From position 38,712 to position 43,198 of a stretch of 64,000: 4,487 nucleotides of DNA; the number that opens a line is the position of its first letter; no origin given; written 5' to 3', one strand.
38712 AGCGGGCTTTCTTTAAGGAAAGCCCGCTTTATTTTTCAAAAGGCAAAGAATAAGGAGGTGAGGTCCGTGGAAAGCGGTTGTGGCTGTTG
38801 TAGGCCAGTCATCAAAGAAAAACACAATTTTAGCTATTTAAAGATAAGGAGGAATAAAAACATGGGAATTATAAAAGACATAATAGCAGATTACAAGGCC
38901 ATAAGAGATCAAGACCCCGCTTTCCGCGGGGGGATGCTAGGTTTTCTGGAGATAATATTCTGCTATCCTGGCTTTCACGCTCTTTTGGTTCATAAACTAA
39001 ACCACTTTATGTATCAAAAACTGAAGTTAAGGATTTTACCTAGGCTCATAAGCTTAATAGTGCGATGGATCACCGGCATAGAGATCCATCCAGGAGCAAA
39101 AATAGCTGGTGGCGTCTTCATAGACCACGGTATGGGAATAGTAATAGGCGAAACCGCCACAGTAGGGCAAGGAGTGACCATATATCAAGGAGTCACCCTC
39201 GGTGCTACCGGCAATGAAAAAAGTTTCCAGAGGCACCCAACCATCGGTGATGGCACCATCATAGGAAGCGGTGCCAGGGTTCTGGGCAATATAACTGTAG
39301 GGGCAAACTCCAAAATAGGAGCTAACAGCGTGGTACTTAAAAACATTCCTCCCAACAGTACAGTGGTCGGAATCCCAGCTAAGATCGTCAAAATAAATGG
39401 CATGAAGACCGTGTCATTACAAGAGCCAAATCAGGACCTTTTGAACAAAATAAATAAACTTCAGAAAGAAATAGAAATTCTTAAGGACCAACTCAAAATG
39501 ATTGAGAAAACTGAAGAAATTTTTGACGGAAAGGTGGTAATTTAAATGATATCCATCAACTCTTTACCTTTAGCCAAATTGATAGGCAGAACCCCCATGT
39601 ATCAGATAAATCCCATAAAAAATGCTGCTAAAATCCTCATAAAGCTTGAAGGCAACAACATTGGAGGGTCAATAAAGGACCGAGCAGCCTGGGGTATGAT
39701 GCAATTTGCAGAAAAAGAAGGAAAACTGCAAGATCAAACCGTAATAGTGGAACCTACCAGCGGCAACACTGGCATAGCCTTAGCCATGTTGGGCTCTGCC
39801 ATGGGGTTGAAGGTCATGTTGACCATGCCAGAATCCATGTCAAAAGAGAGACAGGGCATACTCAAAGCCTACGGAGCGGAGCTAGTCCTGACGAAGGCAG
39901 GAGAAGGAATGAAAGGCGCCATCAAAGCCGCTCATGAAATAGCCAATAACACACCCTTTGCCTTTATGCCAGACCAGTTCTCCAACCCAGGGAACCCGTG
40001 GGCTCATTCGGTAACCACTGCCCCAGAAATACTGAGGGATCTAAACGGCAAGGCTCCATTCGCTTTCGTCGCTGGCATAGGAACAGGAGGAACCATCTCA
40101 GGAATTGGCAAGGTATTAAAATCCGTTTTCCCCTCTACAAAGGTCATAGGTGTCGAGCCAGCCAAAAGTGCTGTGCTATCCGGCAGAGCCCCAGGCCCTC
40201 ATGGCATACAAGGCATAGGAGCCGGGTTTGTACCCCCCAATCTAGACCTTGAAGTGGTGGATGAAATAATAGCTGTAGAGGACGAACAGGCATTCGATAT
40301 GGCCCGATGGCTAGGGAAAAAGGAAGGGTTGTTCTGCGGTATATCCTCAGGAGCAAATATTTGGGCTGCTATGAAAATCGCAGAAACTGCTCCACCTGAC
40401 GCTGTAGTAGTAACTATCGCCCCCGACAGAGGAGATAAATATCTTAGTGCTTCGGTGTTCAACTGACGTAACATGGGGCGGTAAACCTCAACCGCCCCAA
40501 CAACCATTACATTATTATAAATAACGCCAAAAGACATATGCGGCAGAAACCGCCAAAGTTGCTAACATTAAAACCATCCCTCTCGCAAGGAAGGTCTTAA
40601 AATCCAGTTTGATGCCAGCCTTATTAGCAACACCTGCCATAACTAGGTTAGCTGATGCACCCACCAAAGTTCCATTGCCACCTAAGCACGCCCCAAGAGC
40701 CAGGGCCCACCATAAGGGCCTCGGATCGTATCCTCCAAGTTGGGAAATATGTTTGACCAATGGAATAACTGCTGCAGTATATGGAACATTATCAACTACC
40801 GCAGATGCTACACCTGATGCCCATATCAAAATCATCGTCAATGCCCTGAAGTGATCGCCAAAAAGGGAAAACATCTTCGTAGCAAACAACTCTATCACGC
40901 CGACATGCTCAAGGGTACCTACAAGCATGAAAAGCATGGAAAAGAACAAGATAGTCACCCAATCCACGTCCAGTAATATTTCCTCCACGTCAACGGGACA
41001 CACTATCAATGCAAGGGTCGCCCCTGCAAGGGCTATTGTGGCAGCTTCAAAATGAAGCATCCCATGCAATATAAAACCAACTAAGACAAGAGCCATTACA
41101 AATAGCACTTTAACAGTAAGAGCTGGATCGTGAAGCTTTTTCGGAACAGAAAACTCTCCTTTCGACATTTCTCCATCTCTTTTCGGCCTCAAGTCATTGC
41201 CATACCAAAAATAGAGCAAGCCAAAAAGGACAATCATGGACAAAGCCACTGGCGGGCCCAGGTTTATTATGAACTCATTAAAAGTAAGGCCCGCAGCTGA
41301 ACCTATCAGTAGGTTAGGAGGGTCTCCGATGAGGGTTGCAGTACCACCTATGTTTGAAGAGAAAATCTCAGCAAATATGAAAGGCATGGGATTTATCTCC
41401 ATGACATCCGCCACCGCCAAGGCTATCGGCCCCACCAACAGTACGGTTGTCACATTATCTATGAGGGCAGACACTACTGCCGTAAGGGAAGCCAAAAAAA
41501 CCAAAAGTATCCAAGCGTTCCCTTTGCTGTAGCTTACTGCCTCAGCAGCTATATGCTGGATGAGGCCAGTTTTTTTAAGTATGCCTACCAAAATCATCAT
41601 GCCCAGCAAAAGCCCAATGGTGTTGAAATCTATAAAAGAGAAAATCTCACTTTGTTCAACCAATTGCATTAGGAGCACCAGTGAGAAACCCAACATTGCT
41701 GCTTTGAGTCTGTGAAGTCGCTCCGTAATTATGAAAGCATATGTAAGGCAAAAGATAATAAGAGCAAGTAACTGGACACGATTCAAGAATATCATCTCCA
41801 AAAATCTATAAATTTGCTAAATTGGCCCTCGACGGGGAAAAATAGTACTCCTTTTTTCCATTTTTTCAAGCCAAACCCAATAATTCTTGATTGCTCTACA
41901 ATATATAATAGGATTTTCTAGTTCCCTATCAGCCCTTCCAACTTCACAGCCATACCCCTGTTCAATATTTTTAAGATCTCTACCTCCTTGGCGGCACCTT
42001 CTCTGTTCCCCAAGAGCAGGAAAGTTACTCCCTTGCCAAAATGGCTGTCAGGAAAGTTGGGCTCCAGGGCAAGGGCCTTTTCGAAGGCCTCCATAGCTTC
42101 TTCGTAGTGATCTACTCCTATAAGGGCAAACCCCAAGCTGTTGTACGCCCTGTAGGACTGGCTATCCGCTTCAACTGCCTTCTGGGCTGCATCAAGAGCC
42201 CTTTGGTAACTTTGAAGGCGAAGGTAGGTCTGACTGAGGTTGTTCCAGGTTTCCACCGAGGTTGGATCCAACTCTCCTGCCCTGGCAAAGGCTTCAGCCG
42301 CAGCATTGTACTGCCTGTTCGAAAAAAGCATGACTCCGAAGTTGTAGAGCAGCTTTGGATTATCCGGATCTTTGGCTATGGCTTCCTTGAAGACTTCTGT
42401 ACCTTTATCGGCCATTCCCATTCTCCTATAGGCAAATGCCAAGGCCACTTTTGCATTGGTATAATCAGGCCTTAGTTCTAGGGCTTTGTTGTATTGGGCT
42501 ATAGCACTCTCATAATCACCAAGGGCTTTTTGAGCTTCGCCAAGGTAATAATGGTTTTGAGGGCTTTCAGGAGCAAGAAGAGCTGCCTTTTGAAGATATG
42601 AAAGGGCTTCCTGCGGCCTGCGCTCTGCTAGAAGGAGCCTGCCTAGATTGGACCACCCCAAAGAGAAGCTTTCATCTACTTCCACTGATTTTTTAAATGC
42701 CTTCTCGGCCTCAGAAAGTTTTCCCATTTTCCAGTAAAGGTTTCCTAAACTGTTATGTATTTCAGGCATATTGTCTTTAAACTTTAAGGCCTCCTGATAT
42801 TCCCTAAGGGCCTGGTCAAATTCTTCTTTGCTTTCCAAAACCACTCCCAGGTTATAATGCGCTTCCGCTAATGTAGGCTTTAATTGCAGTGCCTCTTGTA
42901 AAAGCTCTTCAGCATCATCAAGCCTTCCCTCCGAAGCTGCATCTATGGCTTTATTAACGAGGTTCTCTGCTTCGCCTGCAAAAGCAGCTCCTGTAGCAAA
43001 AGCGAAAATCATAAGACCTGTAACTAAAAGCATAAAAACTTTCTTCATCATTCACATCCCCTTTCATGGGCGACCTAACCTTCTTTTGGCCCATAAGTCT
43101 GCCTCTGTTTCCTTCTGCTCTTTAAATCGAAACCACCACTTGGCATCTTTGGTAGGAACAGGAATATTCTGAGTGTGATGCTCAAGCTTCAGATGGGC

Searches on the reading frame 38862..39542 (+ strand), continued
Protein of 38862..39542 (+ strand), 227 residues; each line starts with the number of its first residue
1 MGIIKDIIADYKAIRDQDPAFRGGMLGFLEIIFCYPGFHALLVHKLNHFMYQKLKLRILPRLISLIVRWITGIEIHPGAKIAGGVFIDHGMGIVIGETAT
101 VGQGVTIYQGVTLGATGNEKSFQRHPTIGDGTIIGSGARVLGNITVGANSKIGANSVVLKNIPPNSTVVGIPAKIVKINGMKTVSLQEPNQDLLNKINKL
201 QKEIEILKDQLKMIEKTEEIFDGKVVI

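Call 51: find_encoding_contigs(protein=P0018, flank=2000, max_places=2)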
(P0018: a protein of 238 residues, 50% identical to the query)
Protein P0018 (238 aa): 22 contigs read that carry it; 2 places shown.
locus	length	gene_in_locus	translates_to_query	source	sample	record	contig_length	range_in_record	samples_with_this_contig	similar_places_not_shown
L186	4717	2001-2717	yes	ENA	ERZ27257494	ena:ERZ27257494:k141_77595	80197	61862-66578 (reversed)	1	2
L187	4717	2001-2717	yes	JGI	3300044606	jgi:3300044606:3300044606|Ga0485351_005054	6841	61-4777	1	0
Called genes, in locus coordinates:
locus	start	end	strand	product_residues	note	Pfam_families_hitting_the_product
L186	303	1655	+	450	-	PF03951:Gln-synt_N, PF00120:Gln-synt_C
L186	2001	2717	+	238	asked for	PF14602:Hexapep_2 (faint), PF00132:Hexapep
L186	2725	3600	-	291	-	PF00892:EamA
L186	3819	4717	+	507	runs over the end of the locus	PF00005:ABC_tran, PF13304:AAA_21 (faint), PF00005:ABC_tran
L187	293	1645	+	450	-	PF03951:Gln-synt_N, PF00120:Gln-synt_C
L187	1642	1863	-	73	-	-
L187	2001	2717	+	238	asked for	PF14602:Hexapep_2 (faint), PF00132:Hexapep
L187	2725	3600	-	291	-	PF00892:EamA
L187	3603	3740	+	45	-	-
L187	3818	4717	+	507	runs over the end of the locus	PF00005:ABC_tran, PF13304:AAA_21 (faint), PF00005:ABC_tran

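Call 52: find_encoding_contigs(protein=P0042, flank=2000, max_places=2)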
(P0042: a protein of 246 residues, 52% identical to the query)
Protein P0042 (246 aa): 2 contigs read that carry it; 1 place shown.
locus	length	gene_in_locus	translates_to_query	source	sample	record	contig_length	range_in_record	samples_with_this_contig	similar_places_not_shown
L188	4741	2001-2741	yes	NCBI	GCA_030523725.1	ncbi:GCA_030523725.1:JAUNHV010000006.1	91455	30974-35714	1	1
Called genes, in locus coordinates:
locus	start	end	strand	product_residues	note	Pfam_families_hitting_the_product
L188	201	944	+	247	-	PF01643:Acyl-ACP_TE, PF20791:Acyl-ACP_TE_C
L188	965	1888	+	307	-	PF01569:PAP2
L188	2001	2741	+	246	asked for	PF00132:Hexapep, PF14602:Hexapep_2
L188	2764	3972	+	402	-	PF13433:Peripla_BP_5, PF13458:Peripla_BP_6, PF01094:ANF_receptor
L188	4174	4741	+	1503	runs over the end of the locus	PF00873:ACR_tran, PF03176:MMPL (weak), PF02321:OEP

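Call 66: list_cluster_members(proteins=[P0056, P0003, P0005, P0015, P0018, P0002, P0001])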
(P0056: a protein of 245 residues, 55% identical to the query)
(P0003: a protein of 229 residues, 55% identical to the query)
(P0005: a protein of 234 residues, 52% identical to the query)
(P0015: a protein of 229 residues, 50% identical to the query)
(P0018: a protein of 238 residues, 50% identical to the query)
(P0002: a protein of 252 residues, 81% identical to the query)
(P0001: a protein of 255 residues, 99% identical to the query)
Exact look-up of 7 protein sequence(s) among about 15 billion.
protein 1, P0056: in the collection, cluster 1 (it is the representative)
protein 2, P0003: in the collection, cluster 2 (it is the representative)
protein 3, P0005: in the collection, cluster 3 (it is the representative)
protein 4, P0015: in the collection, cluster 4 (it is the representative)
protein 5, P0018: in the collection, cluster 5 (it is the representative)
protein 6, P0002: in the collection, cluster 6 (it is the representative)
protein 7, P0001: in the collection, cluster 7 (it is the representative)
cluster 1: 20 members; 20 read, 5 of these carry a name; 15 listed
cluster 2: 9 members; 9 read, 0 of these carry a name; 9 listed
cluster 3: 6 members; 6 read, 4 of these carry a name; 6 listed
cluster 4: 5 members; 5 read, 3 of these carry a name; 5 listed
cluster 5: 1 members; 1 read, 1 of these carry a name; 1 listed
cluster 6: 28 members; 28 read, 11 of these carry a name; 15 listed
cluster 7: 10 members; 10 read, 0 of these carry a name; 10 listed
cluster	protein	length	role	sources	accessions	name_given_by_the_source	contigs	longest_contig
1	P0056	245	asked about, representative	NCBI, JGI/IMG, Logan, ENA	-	-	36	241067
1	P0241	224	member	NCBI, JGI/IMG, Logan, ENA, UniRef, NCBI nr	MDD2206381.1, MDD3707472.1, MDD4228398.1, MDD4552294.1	Serine acetyltransferase [bioreactor metagenome] | serine O-acetyltransferase n=1 Tax=bioreactor metagenome TaxID=1076179 ... | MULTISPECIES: serine O-acetyltransferase [unclassified Aminobacterium]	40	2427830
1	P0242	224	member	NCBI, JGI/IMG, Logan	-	serine O-acetyltransferase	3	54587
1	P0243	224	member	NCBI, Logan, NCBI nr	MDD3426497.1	MAG: serine O-acetyltransferase [Aminobacterium sp.] | serine O-acetyltransferase [Aminobacterium sp.]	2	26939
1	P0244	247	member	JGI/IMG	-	serine O-acetyltransferase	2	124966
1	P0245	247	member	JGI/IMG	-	serine O-acetyltransferase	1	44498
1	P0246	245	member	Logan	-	-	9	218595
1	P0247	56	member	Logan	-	-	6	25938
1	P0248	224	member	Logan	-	-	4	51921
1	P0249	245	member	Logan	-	-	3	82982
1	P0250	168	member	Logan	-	-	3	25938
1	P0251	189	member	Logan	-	-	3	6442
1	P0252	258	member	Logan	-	-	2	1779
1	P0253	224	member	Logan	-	-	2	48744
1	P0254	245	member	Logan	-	-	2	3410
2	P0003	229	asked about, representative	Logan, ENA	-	-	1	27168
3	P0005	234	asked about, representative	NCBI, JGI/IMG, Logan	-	serine O-acetyltransferase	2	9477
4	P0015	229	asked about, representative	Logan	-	-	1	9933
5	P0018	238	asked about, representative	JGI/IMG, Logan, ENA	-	serine O-acetyltransferase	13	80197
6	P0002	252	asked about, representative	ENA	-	-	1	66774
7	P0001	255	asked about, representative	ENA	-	-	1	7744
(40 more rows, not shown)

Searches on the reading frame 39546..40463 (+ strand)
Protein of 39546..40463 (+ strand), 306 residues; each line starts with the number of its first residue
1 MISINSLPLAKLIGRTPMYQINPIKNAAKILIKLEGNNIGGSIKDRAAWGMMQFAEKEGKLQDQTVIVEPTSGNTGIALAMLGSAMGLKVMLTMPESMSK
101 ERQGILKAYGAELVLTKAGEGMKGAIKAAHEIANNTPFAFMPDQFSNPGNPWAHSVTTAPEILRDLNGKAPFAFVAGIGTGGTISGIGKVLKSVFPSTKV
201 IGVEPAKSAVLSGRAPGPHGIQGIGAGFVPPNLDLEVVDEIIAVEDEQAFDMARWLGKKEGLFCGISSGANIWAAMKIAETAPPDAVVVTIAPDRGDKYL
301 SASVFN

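Call 36: search_protein_families(library=ncbifam, proteins=[window:39546-40463:+], max_evalue=0.00001)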
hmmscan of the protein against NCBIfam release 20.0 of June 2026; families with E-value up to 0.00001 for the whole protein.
window:39546-40463:+ (306 aa): 37 families (the best 25 are shown)
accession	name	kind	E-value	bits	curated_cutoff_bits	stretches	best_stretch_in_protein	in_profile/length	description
TIGR01139.1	cysK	equivalog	3.4e-119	397.5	350.95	1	10-305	2-298/298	cysteine synthase A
TIGR01136.1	cysKM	subfamily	6.2e-116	386.9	344.15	1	10-305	2-299/299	cysteine synthase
TIGR01138.1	cysM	equivalog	6.7e-85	285.1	394.2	1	9-305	2-290/290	cysteine synthase B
NF008735.0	PRK11761.1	equivalog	1.1e-84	284.2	413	1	9-306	6-295/296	cysteine synthase CysM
TIGR01137.1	cysta_beta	equivalog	2.2e-82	277.2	510.25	1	10-302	6-308/457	cystathionine beta-synthase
NF007989.0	PRK10717.1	equivalog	1.1e-81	274.5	387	1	10-302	9-315/334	cysteine synthase A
TIGR03945.1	PLP_SbnA_fam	equivalog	6.2e-67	225.8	349.95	1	10-301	2-296/304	2,3-diaminopropionate biosynthesis protein SbnA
NF053679.1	CysteaSynCapA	equivalog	2.8e-51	174.2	600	1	10-301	11-316/329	cysteate synthase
NF052478.1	CystDsulMYC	equivalog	5.2e-26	91.8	600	1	28-301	37-322/354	L-cysteine desulfhydrase Cds1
NF005292.0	PRK06815.1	equivalog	4.6e-19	68.6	371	1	25-211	33-210/320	threonine/serine dehydratase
NF006094.0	PRK08246.1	subfamily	6.2e-18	65.2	331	1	9-212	17-207/310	serine/threonine dehydratase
NF006674.0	PRK09224.1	subfamily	6.9e-18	64.6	577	1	27-212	39-216/508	threonine ammonia-lyase IlvA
TIGR01124.1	ilvA_2Cterm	equivalog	7.6e-18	64.4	411.3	1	26-211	30-207/499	threonine ammonia-lyase, biosynthetic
NF005147.0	PRK06608.1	equivalog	4.2e-17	62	380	1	29-208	40-210/339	serine/threonine dehydratase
NF004996.0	PRK06381.1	equivalog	4.8e-17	61.9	266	1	20-195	23-191/319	threonine synthase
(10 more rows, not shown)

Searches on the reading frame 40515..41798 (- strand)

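Call 36: search_protein_families(library=ncbifam, proteins=[window:40515-41798:-], max_evalue=0.00001)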
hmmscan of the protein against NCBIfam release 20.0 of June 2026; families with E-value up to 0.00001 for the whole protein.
window:40515-41798:- (427 aa): 7 families
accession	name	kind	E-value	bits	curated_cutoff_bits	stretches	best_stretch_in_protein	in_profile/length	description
NF040989.1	MamN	equivalog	1e-52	179.4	500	1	9-422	3-432/437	magnetosome biogenesis transporter MamN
TIGR00785.1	dass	subfamily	7.1e-28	97.5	198.6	2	143-423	158-441/444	DASS family sodium-coupled anion symporter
NF011980.0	PRK15445.1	subfamily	1.5e-24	86.8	457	1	10-420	3-420/430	arsenical efflux pump membrane protein ArsB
TIGR00935.1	2a45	subfamily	1.6e-21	77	415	1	11-420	2-418/426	arsenite/antimonite efflux transporter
NF033877.0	arsB_Sta_pI258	exception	1.9e-21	76.7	760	1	9-417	2-417/429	arsenite efflux transporter membrane subunit ArsB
NF038006.1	NhaD_1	equivalog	1.3e-11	44.2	80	1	266-392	273-386/405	sodium:proton antiporter NhaD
TIGR00775.1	NhaD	equivalog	6.8e-11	41.6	577.1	1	16-414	10-402/420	NhaD family Na+:H+ antiporter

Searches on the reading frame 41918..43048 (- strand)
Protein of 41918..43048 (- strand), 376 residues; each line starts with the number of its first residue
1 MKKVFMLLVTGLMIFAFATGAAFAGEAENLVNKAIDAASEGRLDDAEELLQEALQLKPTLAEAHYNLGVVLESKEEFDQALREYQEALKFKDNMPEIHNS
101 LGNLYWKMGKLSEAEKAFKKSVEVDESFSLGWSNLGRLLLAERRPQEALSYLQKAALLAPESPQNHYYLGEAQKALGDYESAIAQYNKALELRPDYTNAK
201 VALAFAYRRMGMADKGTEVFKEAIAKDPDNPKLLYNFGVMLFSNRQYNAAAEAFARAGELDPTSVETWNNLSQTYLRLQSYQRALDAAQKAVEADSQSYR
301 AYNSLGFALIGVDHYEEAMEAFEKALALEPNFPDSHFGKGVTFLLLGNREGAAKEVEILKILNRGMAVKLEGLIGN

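Call 36: search_protein_families(library=ncbifam, proteins=[window:41918-43048:-], max_evalue=0.00001)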
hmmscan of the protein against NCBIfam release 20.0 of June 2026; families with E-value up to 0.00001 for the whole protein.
window:41918-43048:- (376 aa): 36 families (the best 25 are shown)
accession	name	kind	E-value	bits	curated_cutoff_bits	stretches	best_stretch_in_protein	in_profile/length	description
NF040959.1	MamA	equivalog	5.6e-52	176.2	200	3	210-354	50-194/204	magnetosome protein MamA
TIGR02521.1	type_IV_pilW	equivalog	9.6e-43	146.4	154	3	31-186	35-192/234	type IV pilus biogenesis/stability protein PilW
TIGR02917.1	PEP_TPR_lipo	equivalog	3.2e-40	137.8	312.2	3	134-272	368-506/899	XrtA/PEP-CTERM system TPR-repeat protein PrsT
NF033762.1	social_mot_Tgl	equivalog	2.1e-29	102.6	225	2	39-136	78-177/252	social motility TPR repeat lipoprotein Tgl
TIGR02552.1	LcrH_SycD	equivalog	2.3e-29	101.8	104.8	2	32-126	23-117/136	SycD/LcrH family type III secretion system chaperone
NF033758.1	gliding_GltE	equivalog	2.5e-28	99.2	225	3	224-343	215-334/411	adventurous gliding motility TPR repeat lipoprotein GltE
NF008391.2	PRK11189.1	equivalog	8.2e-25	87.9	250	1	289-355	89-155/297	lipoprotein NlpI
TIGR00990.1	3a0801s09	subfamily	2.6e-24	85.8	757.25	2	176-330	344-498/615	mitochondrial import receptor subunit TOM70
NF033920.0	C39_PA2778_fam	equivalog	1.1e-22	80.7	150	3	206-294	165-253/255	PA2778 family cysteine peptidase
NF047371.1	FlcA_CTERM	equivalog_domain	9.4e-19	67.3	300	1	35-121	447-533/646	periplasmic flagellar collar protein FlcA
NF002725.1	PRK02603.1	equivalog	1.1e-16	61.3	143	2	33-117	41-128/173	photosystem I assembly protein Ycf3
NF052415.1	T3SS_chap_SctY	equivalog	3.5e-16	59.7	70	0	41-121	20-103/106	type III secretion apparatus assembly chaperone SctY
NF008757.0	PRK11788.1-5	equivalog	5.8e-16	58.6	363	2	196-332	106-247/388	lipopolysaccharide assembly protein LapB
TIGR04510.1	mod_pep_cyc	subfamily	1.5e-15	56.8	400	1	100-269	403-574/814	putative peptide modification system cyclase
NF040561.1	PrimPol_Msp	equivalog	2.4e-15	56.1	200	0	214-311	8-100/515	CRISPR-associated primase-polymerase type A1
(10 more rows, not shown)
